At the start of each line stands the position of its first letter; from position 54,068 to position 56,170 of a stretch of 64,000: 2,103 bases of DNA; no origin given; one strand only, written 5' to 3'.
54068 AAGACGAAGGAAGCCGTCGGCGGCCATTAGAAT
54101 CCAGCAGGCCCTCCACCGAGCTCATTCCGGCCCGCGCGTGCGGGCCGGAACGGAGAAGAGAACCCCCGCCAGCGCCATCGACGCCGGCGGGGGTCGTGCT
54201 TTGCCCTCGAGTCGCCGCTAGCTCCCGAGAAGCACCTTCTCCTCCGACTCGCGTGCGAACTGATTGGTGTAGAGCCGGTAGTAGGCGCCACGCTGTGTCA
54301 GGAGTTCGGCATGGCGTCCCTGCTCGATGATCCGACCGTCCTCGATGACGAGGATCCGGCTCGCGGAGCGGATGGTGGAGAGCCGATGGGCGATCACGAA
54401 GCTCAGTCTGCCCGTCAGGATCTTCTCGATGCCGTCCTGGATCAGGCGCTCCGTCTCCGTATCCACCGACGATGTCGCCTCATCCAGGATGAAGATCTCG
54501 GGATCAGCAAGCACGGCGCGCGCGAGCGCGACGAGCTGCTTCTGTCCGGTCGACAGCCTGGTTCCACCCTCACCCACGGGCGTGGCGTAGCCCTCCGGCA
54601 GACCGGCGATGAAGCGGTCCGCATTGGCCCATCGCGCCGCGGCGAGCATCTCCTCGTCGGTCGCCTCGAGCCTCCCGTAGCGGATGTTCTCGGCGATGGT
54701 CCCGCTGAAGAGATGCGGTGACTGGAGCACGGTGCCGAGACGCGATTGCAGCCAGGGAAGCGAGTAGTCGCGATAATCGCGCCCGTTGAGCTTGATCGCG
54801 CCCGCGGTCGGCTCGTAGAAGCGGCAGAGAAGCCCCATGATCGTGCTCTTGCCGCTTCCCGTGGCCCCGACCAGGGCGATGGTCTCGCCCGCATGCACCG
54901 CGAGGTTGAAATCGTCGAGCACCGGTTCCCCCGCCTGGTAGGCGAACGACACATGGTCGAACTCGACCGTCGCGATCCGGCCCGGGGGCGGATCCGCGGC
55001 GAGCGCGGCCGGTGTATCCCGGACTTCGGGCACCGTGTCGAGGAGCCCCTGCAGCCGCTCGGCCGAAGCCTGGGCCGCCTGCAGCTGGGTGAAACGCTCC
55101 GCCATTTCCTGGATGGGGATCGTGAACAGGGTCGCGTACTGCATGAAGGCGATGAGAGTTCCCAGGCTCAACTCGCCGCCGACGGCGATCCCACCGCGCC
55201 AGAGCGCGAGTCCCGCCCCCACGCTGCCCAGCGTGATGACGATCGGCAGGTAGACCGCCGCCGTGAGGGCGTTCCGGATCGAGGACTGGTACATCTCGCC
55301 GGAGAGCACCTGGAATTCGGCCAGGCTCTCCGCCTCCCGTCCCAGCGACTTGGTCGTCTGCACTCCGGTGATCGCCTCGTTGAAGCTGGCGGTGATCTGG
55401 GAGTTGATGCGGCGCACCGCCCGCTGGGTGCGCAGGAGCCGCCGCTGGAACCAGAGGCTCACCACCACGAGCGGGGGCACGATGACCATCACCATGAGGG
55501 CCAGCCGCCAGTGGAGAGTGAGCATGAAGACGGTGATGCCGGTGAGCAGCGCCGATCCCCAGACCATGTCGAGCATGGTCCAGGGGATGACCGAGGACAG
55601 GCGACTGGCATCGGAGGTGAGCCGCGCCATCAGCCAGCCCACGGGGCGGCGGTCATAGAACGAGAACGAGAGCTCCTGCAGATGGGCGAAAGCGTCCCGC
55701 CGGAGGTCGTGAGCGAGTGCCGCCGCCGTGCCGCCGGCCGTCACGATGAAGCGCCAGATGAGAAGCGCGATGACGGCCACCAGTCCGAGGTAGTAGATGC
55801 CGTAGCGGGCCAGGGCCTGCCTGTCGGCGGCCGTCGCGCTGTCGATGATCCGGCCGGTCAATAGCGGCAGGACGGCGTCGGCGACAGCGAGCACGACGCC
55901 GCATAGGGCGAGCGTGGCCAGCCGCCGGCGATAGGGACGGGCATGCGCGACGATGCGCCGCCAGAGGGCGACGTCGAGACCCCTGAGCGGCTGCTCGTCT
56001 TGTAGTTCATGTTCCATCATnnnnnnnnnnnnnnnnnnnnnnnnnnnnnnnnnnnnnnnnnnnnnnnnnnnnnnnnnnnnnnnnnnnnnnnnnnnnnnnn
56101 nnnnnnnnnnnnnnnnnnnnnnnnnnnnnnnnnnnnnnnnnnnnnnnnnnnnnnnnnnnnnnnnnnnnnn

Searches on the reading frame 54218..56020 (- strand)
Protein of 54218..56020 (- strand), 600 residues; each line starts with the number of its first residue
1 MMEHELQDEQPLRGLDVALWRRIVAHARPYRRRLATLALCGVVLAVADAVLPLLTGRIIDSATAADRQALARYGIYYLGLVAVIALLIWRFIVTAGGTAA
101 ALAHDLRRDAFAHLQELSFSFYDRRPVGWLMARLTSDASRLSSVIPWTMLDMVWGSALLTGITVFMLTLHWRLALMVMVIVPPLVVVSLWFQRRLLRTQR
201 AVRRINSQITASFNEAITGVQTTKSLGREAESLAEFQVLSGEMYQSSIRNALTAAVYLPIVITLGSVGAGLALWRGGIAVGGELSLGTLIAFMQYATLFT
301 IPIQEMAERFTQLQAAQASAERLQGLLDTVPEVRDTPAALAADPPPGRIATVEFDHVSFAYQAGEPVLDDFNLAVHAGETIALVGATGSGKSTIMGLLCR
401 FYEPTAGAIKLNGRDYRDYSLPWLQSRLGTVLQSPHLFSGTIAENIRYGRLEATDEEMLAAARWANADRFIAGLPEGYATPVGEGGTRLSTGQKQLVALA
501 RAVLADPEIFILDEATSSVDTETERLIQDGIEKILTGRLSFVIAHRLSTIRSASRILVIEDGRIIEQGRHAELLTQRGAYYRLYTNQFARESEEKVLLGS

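Call 7: search_protein_families(library=pfam, proteins=[window:54218-56020:-])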
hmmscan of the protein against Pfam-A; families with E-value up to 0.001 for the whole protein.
window:54218-56020:- (600 aa): 3 families
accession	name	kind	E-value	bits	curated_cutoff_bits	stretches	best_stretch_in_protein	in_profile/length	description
PF00664.28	ABC_membrane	-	2.2e-44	152.6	28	1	38-300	5-271/274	ABC transporter transmembrane region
PF00005.33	ABC_tran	-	4.9e-31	108.6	25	1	368-517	1-137/137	ABC transporter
PF02463.25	SMC_N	-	0.00017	21.6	40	0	488-559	136-211/220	RecF/RecN/SMC N terminal domain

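Call 20: search_solved_structures(query=window:54218-56020:-, max_evalue=1e-30)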
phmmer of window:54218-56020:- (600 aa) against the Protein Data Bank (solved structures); distinct sequences matched with E-value up to 1e-30: 260 (the best 60 are shown).
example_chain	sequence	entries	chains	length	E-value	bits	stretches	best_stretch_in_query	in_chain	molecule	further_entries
9ody_A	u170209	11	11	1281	1e-158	532.8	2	70-593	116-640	ATP-binding cassette, sub-family B (MDR/TAP), member 4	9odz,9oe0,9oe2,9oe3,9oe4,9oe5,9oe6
9oe1_A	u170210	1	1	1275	3e-158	531.2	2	70-593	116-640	ATP-binding cassette, sub-family B (MDR/TAP), member 4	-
8gmg_A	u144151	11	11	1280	5.4e-155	520.5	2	69-591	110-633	ATP-dependent translocase ABCB1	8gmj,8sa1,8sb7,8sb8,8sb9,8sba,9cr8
8y6h_A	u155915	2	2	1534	5.5e-155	520.5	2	69-591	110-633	ATP-dependent translocase ABCB1,mNeonGreen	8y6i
6qex_A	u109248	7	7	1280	7.2e-155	520.1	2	69-591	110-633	Multidrug resistance protein 1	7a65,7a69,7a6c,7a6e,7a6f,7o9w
8sa0_A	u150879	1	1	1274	9e-155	519.8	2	69-591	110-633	ATP-dependent translocase ABCB1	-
9nfi_A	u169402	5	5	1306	1.4e-154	519.1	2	65-593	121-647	Permeability Glycoprotein (P-gp)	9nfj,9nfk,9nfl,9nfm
6ujw_A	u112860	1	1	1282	1.5e-154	519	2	68-590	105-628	ATP-dependent translocase ABCB1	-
6c0v_A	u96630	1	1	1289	2.2e-154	518.5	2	69-591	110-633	Multidrug resistance protein 1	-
6ujt_A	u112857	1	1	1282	3.9e-154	517.6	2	68-590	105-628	ATP-dependent translocase ABCB1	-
6ujs_A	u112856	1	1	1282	6.9e-154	516.8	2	68-590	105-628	ATP-dependent translocase ABCB1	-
6qee_A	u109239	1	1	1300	7e-154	516.8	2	69-590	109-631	ABCB1HM-EQ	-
6ujr_A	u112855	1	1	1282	7.7e-154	516.7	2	68-590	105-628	ATP-dependent translocase ABCB1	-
4m2s_A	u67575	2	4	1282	8.7e-154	516.5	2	68-590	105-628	Multidrug resistance protein 1A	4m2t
5kpi_A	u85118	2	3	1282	8.7e-154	516.5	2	68-590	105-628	Multidrug resistance protein 1A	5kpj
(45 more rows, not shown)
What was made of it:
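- Closest known: bmrB leader of the bmrBCD operon, Bacillus subtilis. Same: The window's ABC2 matches BmrD/YheH at E = 1e-94 (call 20).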
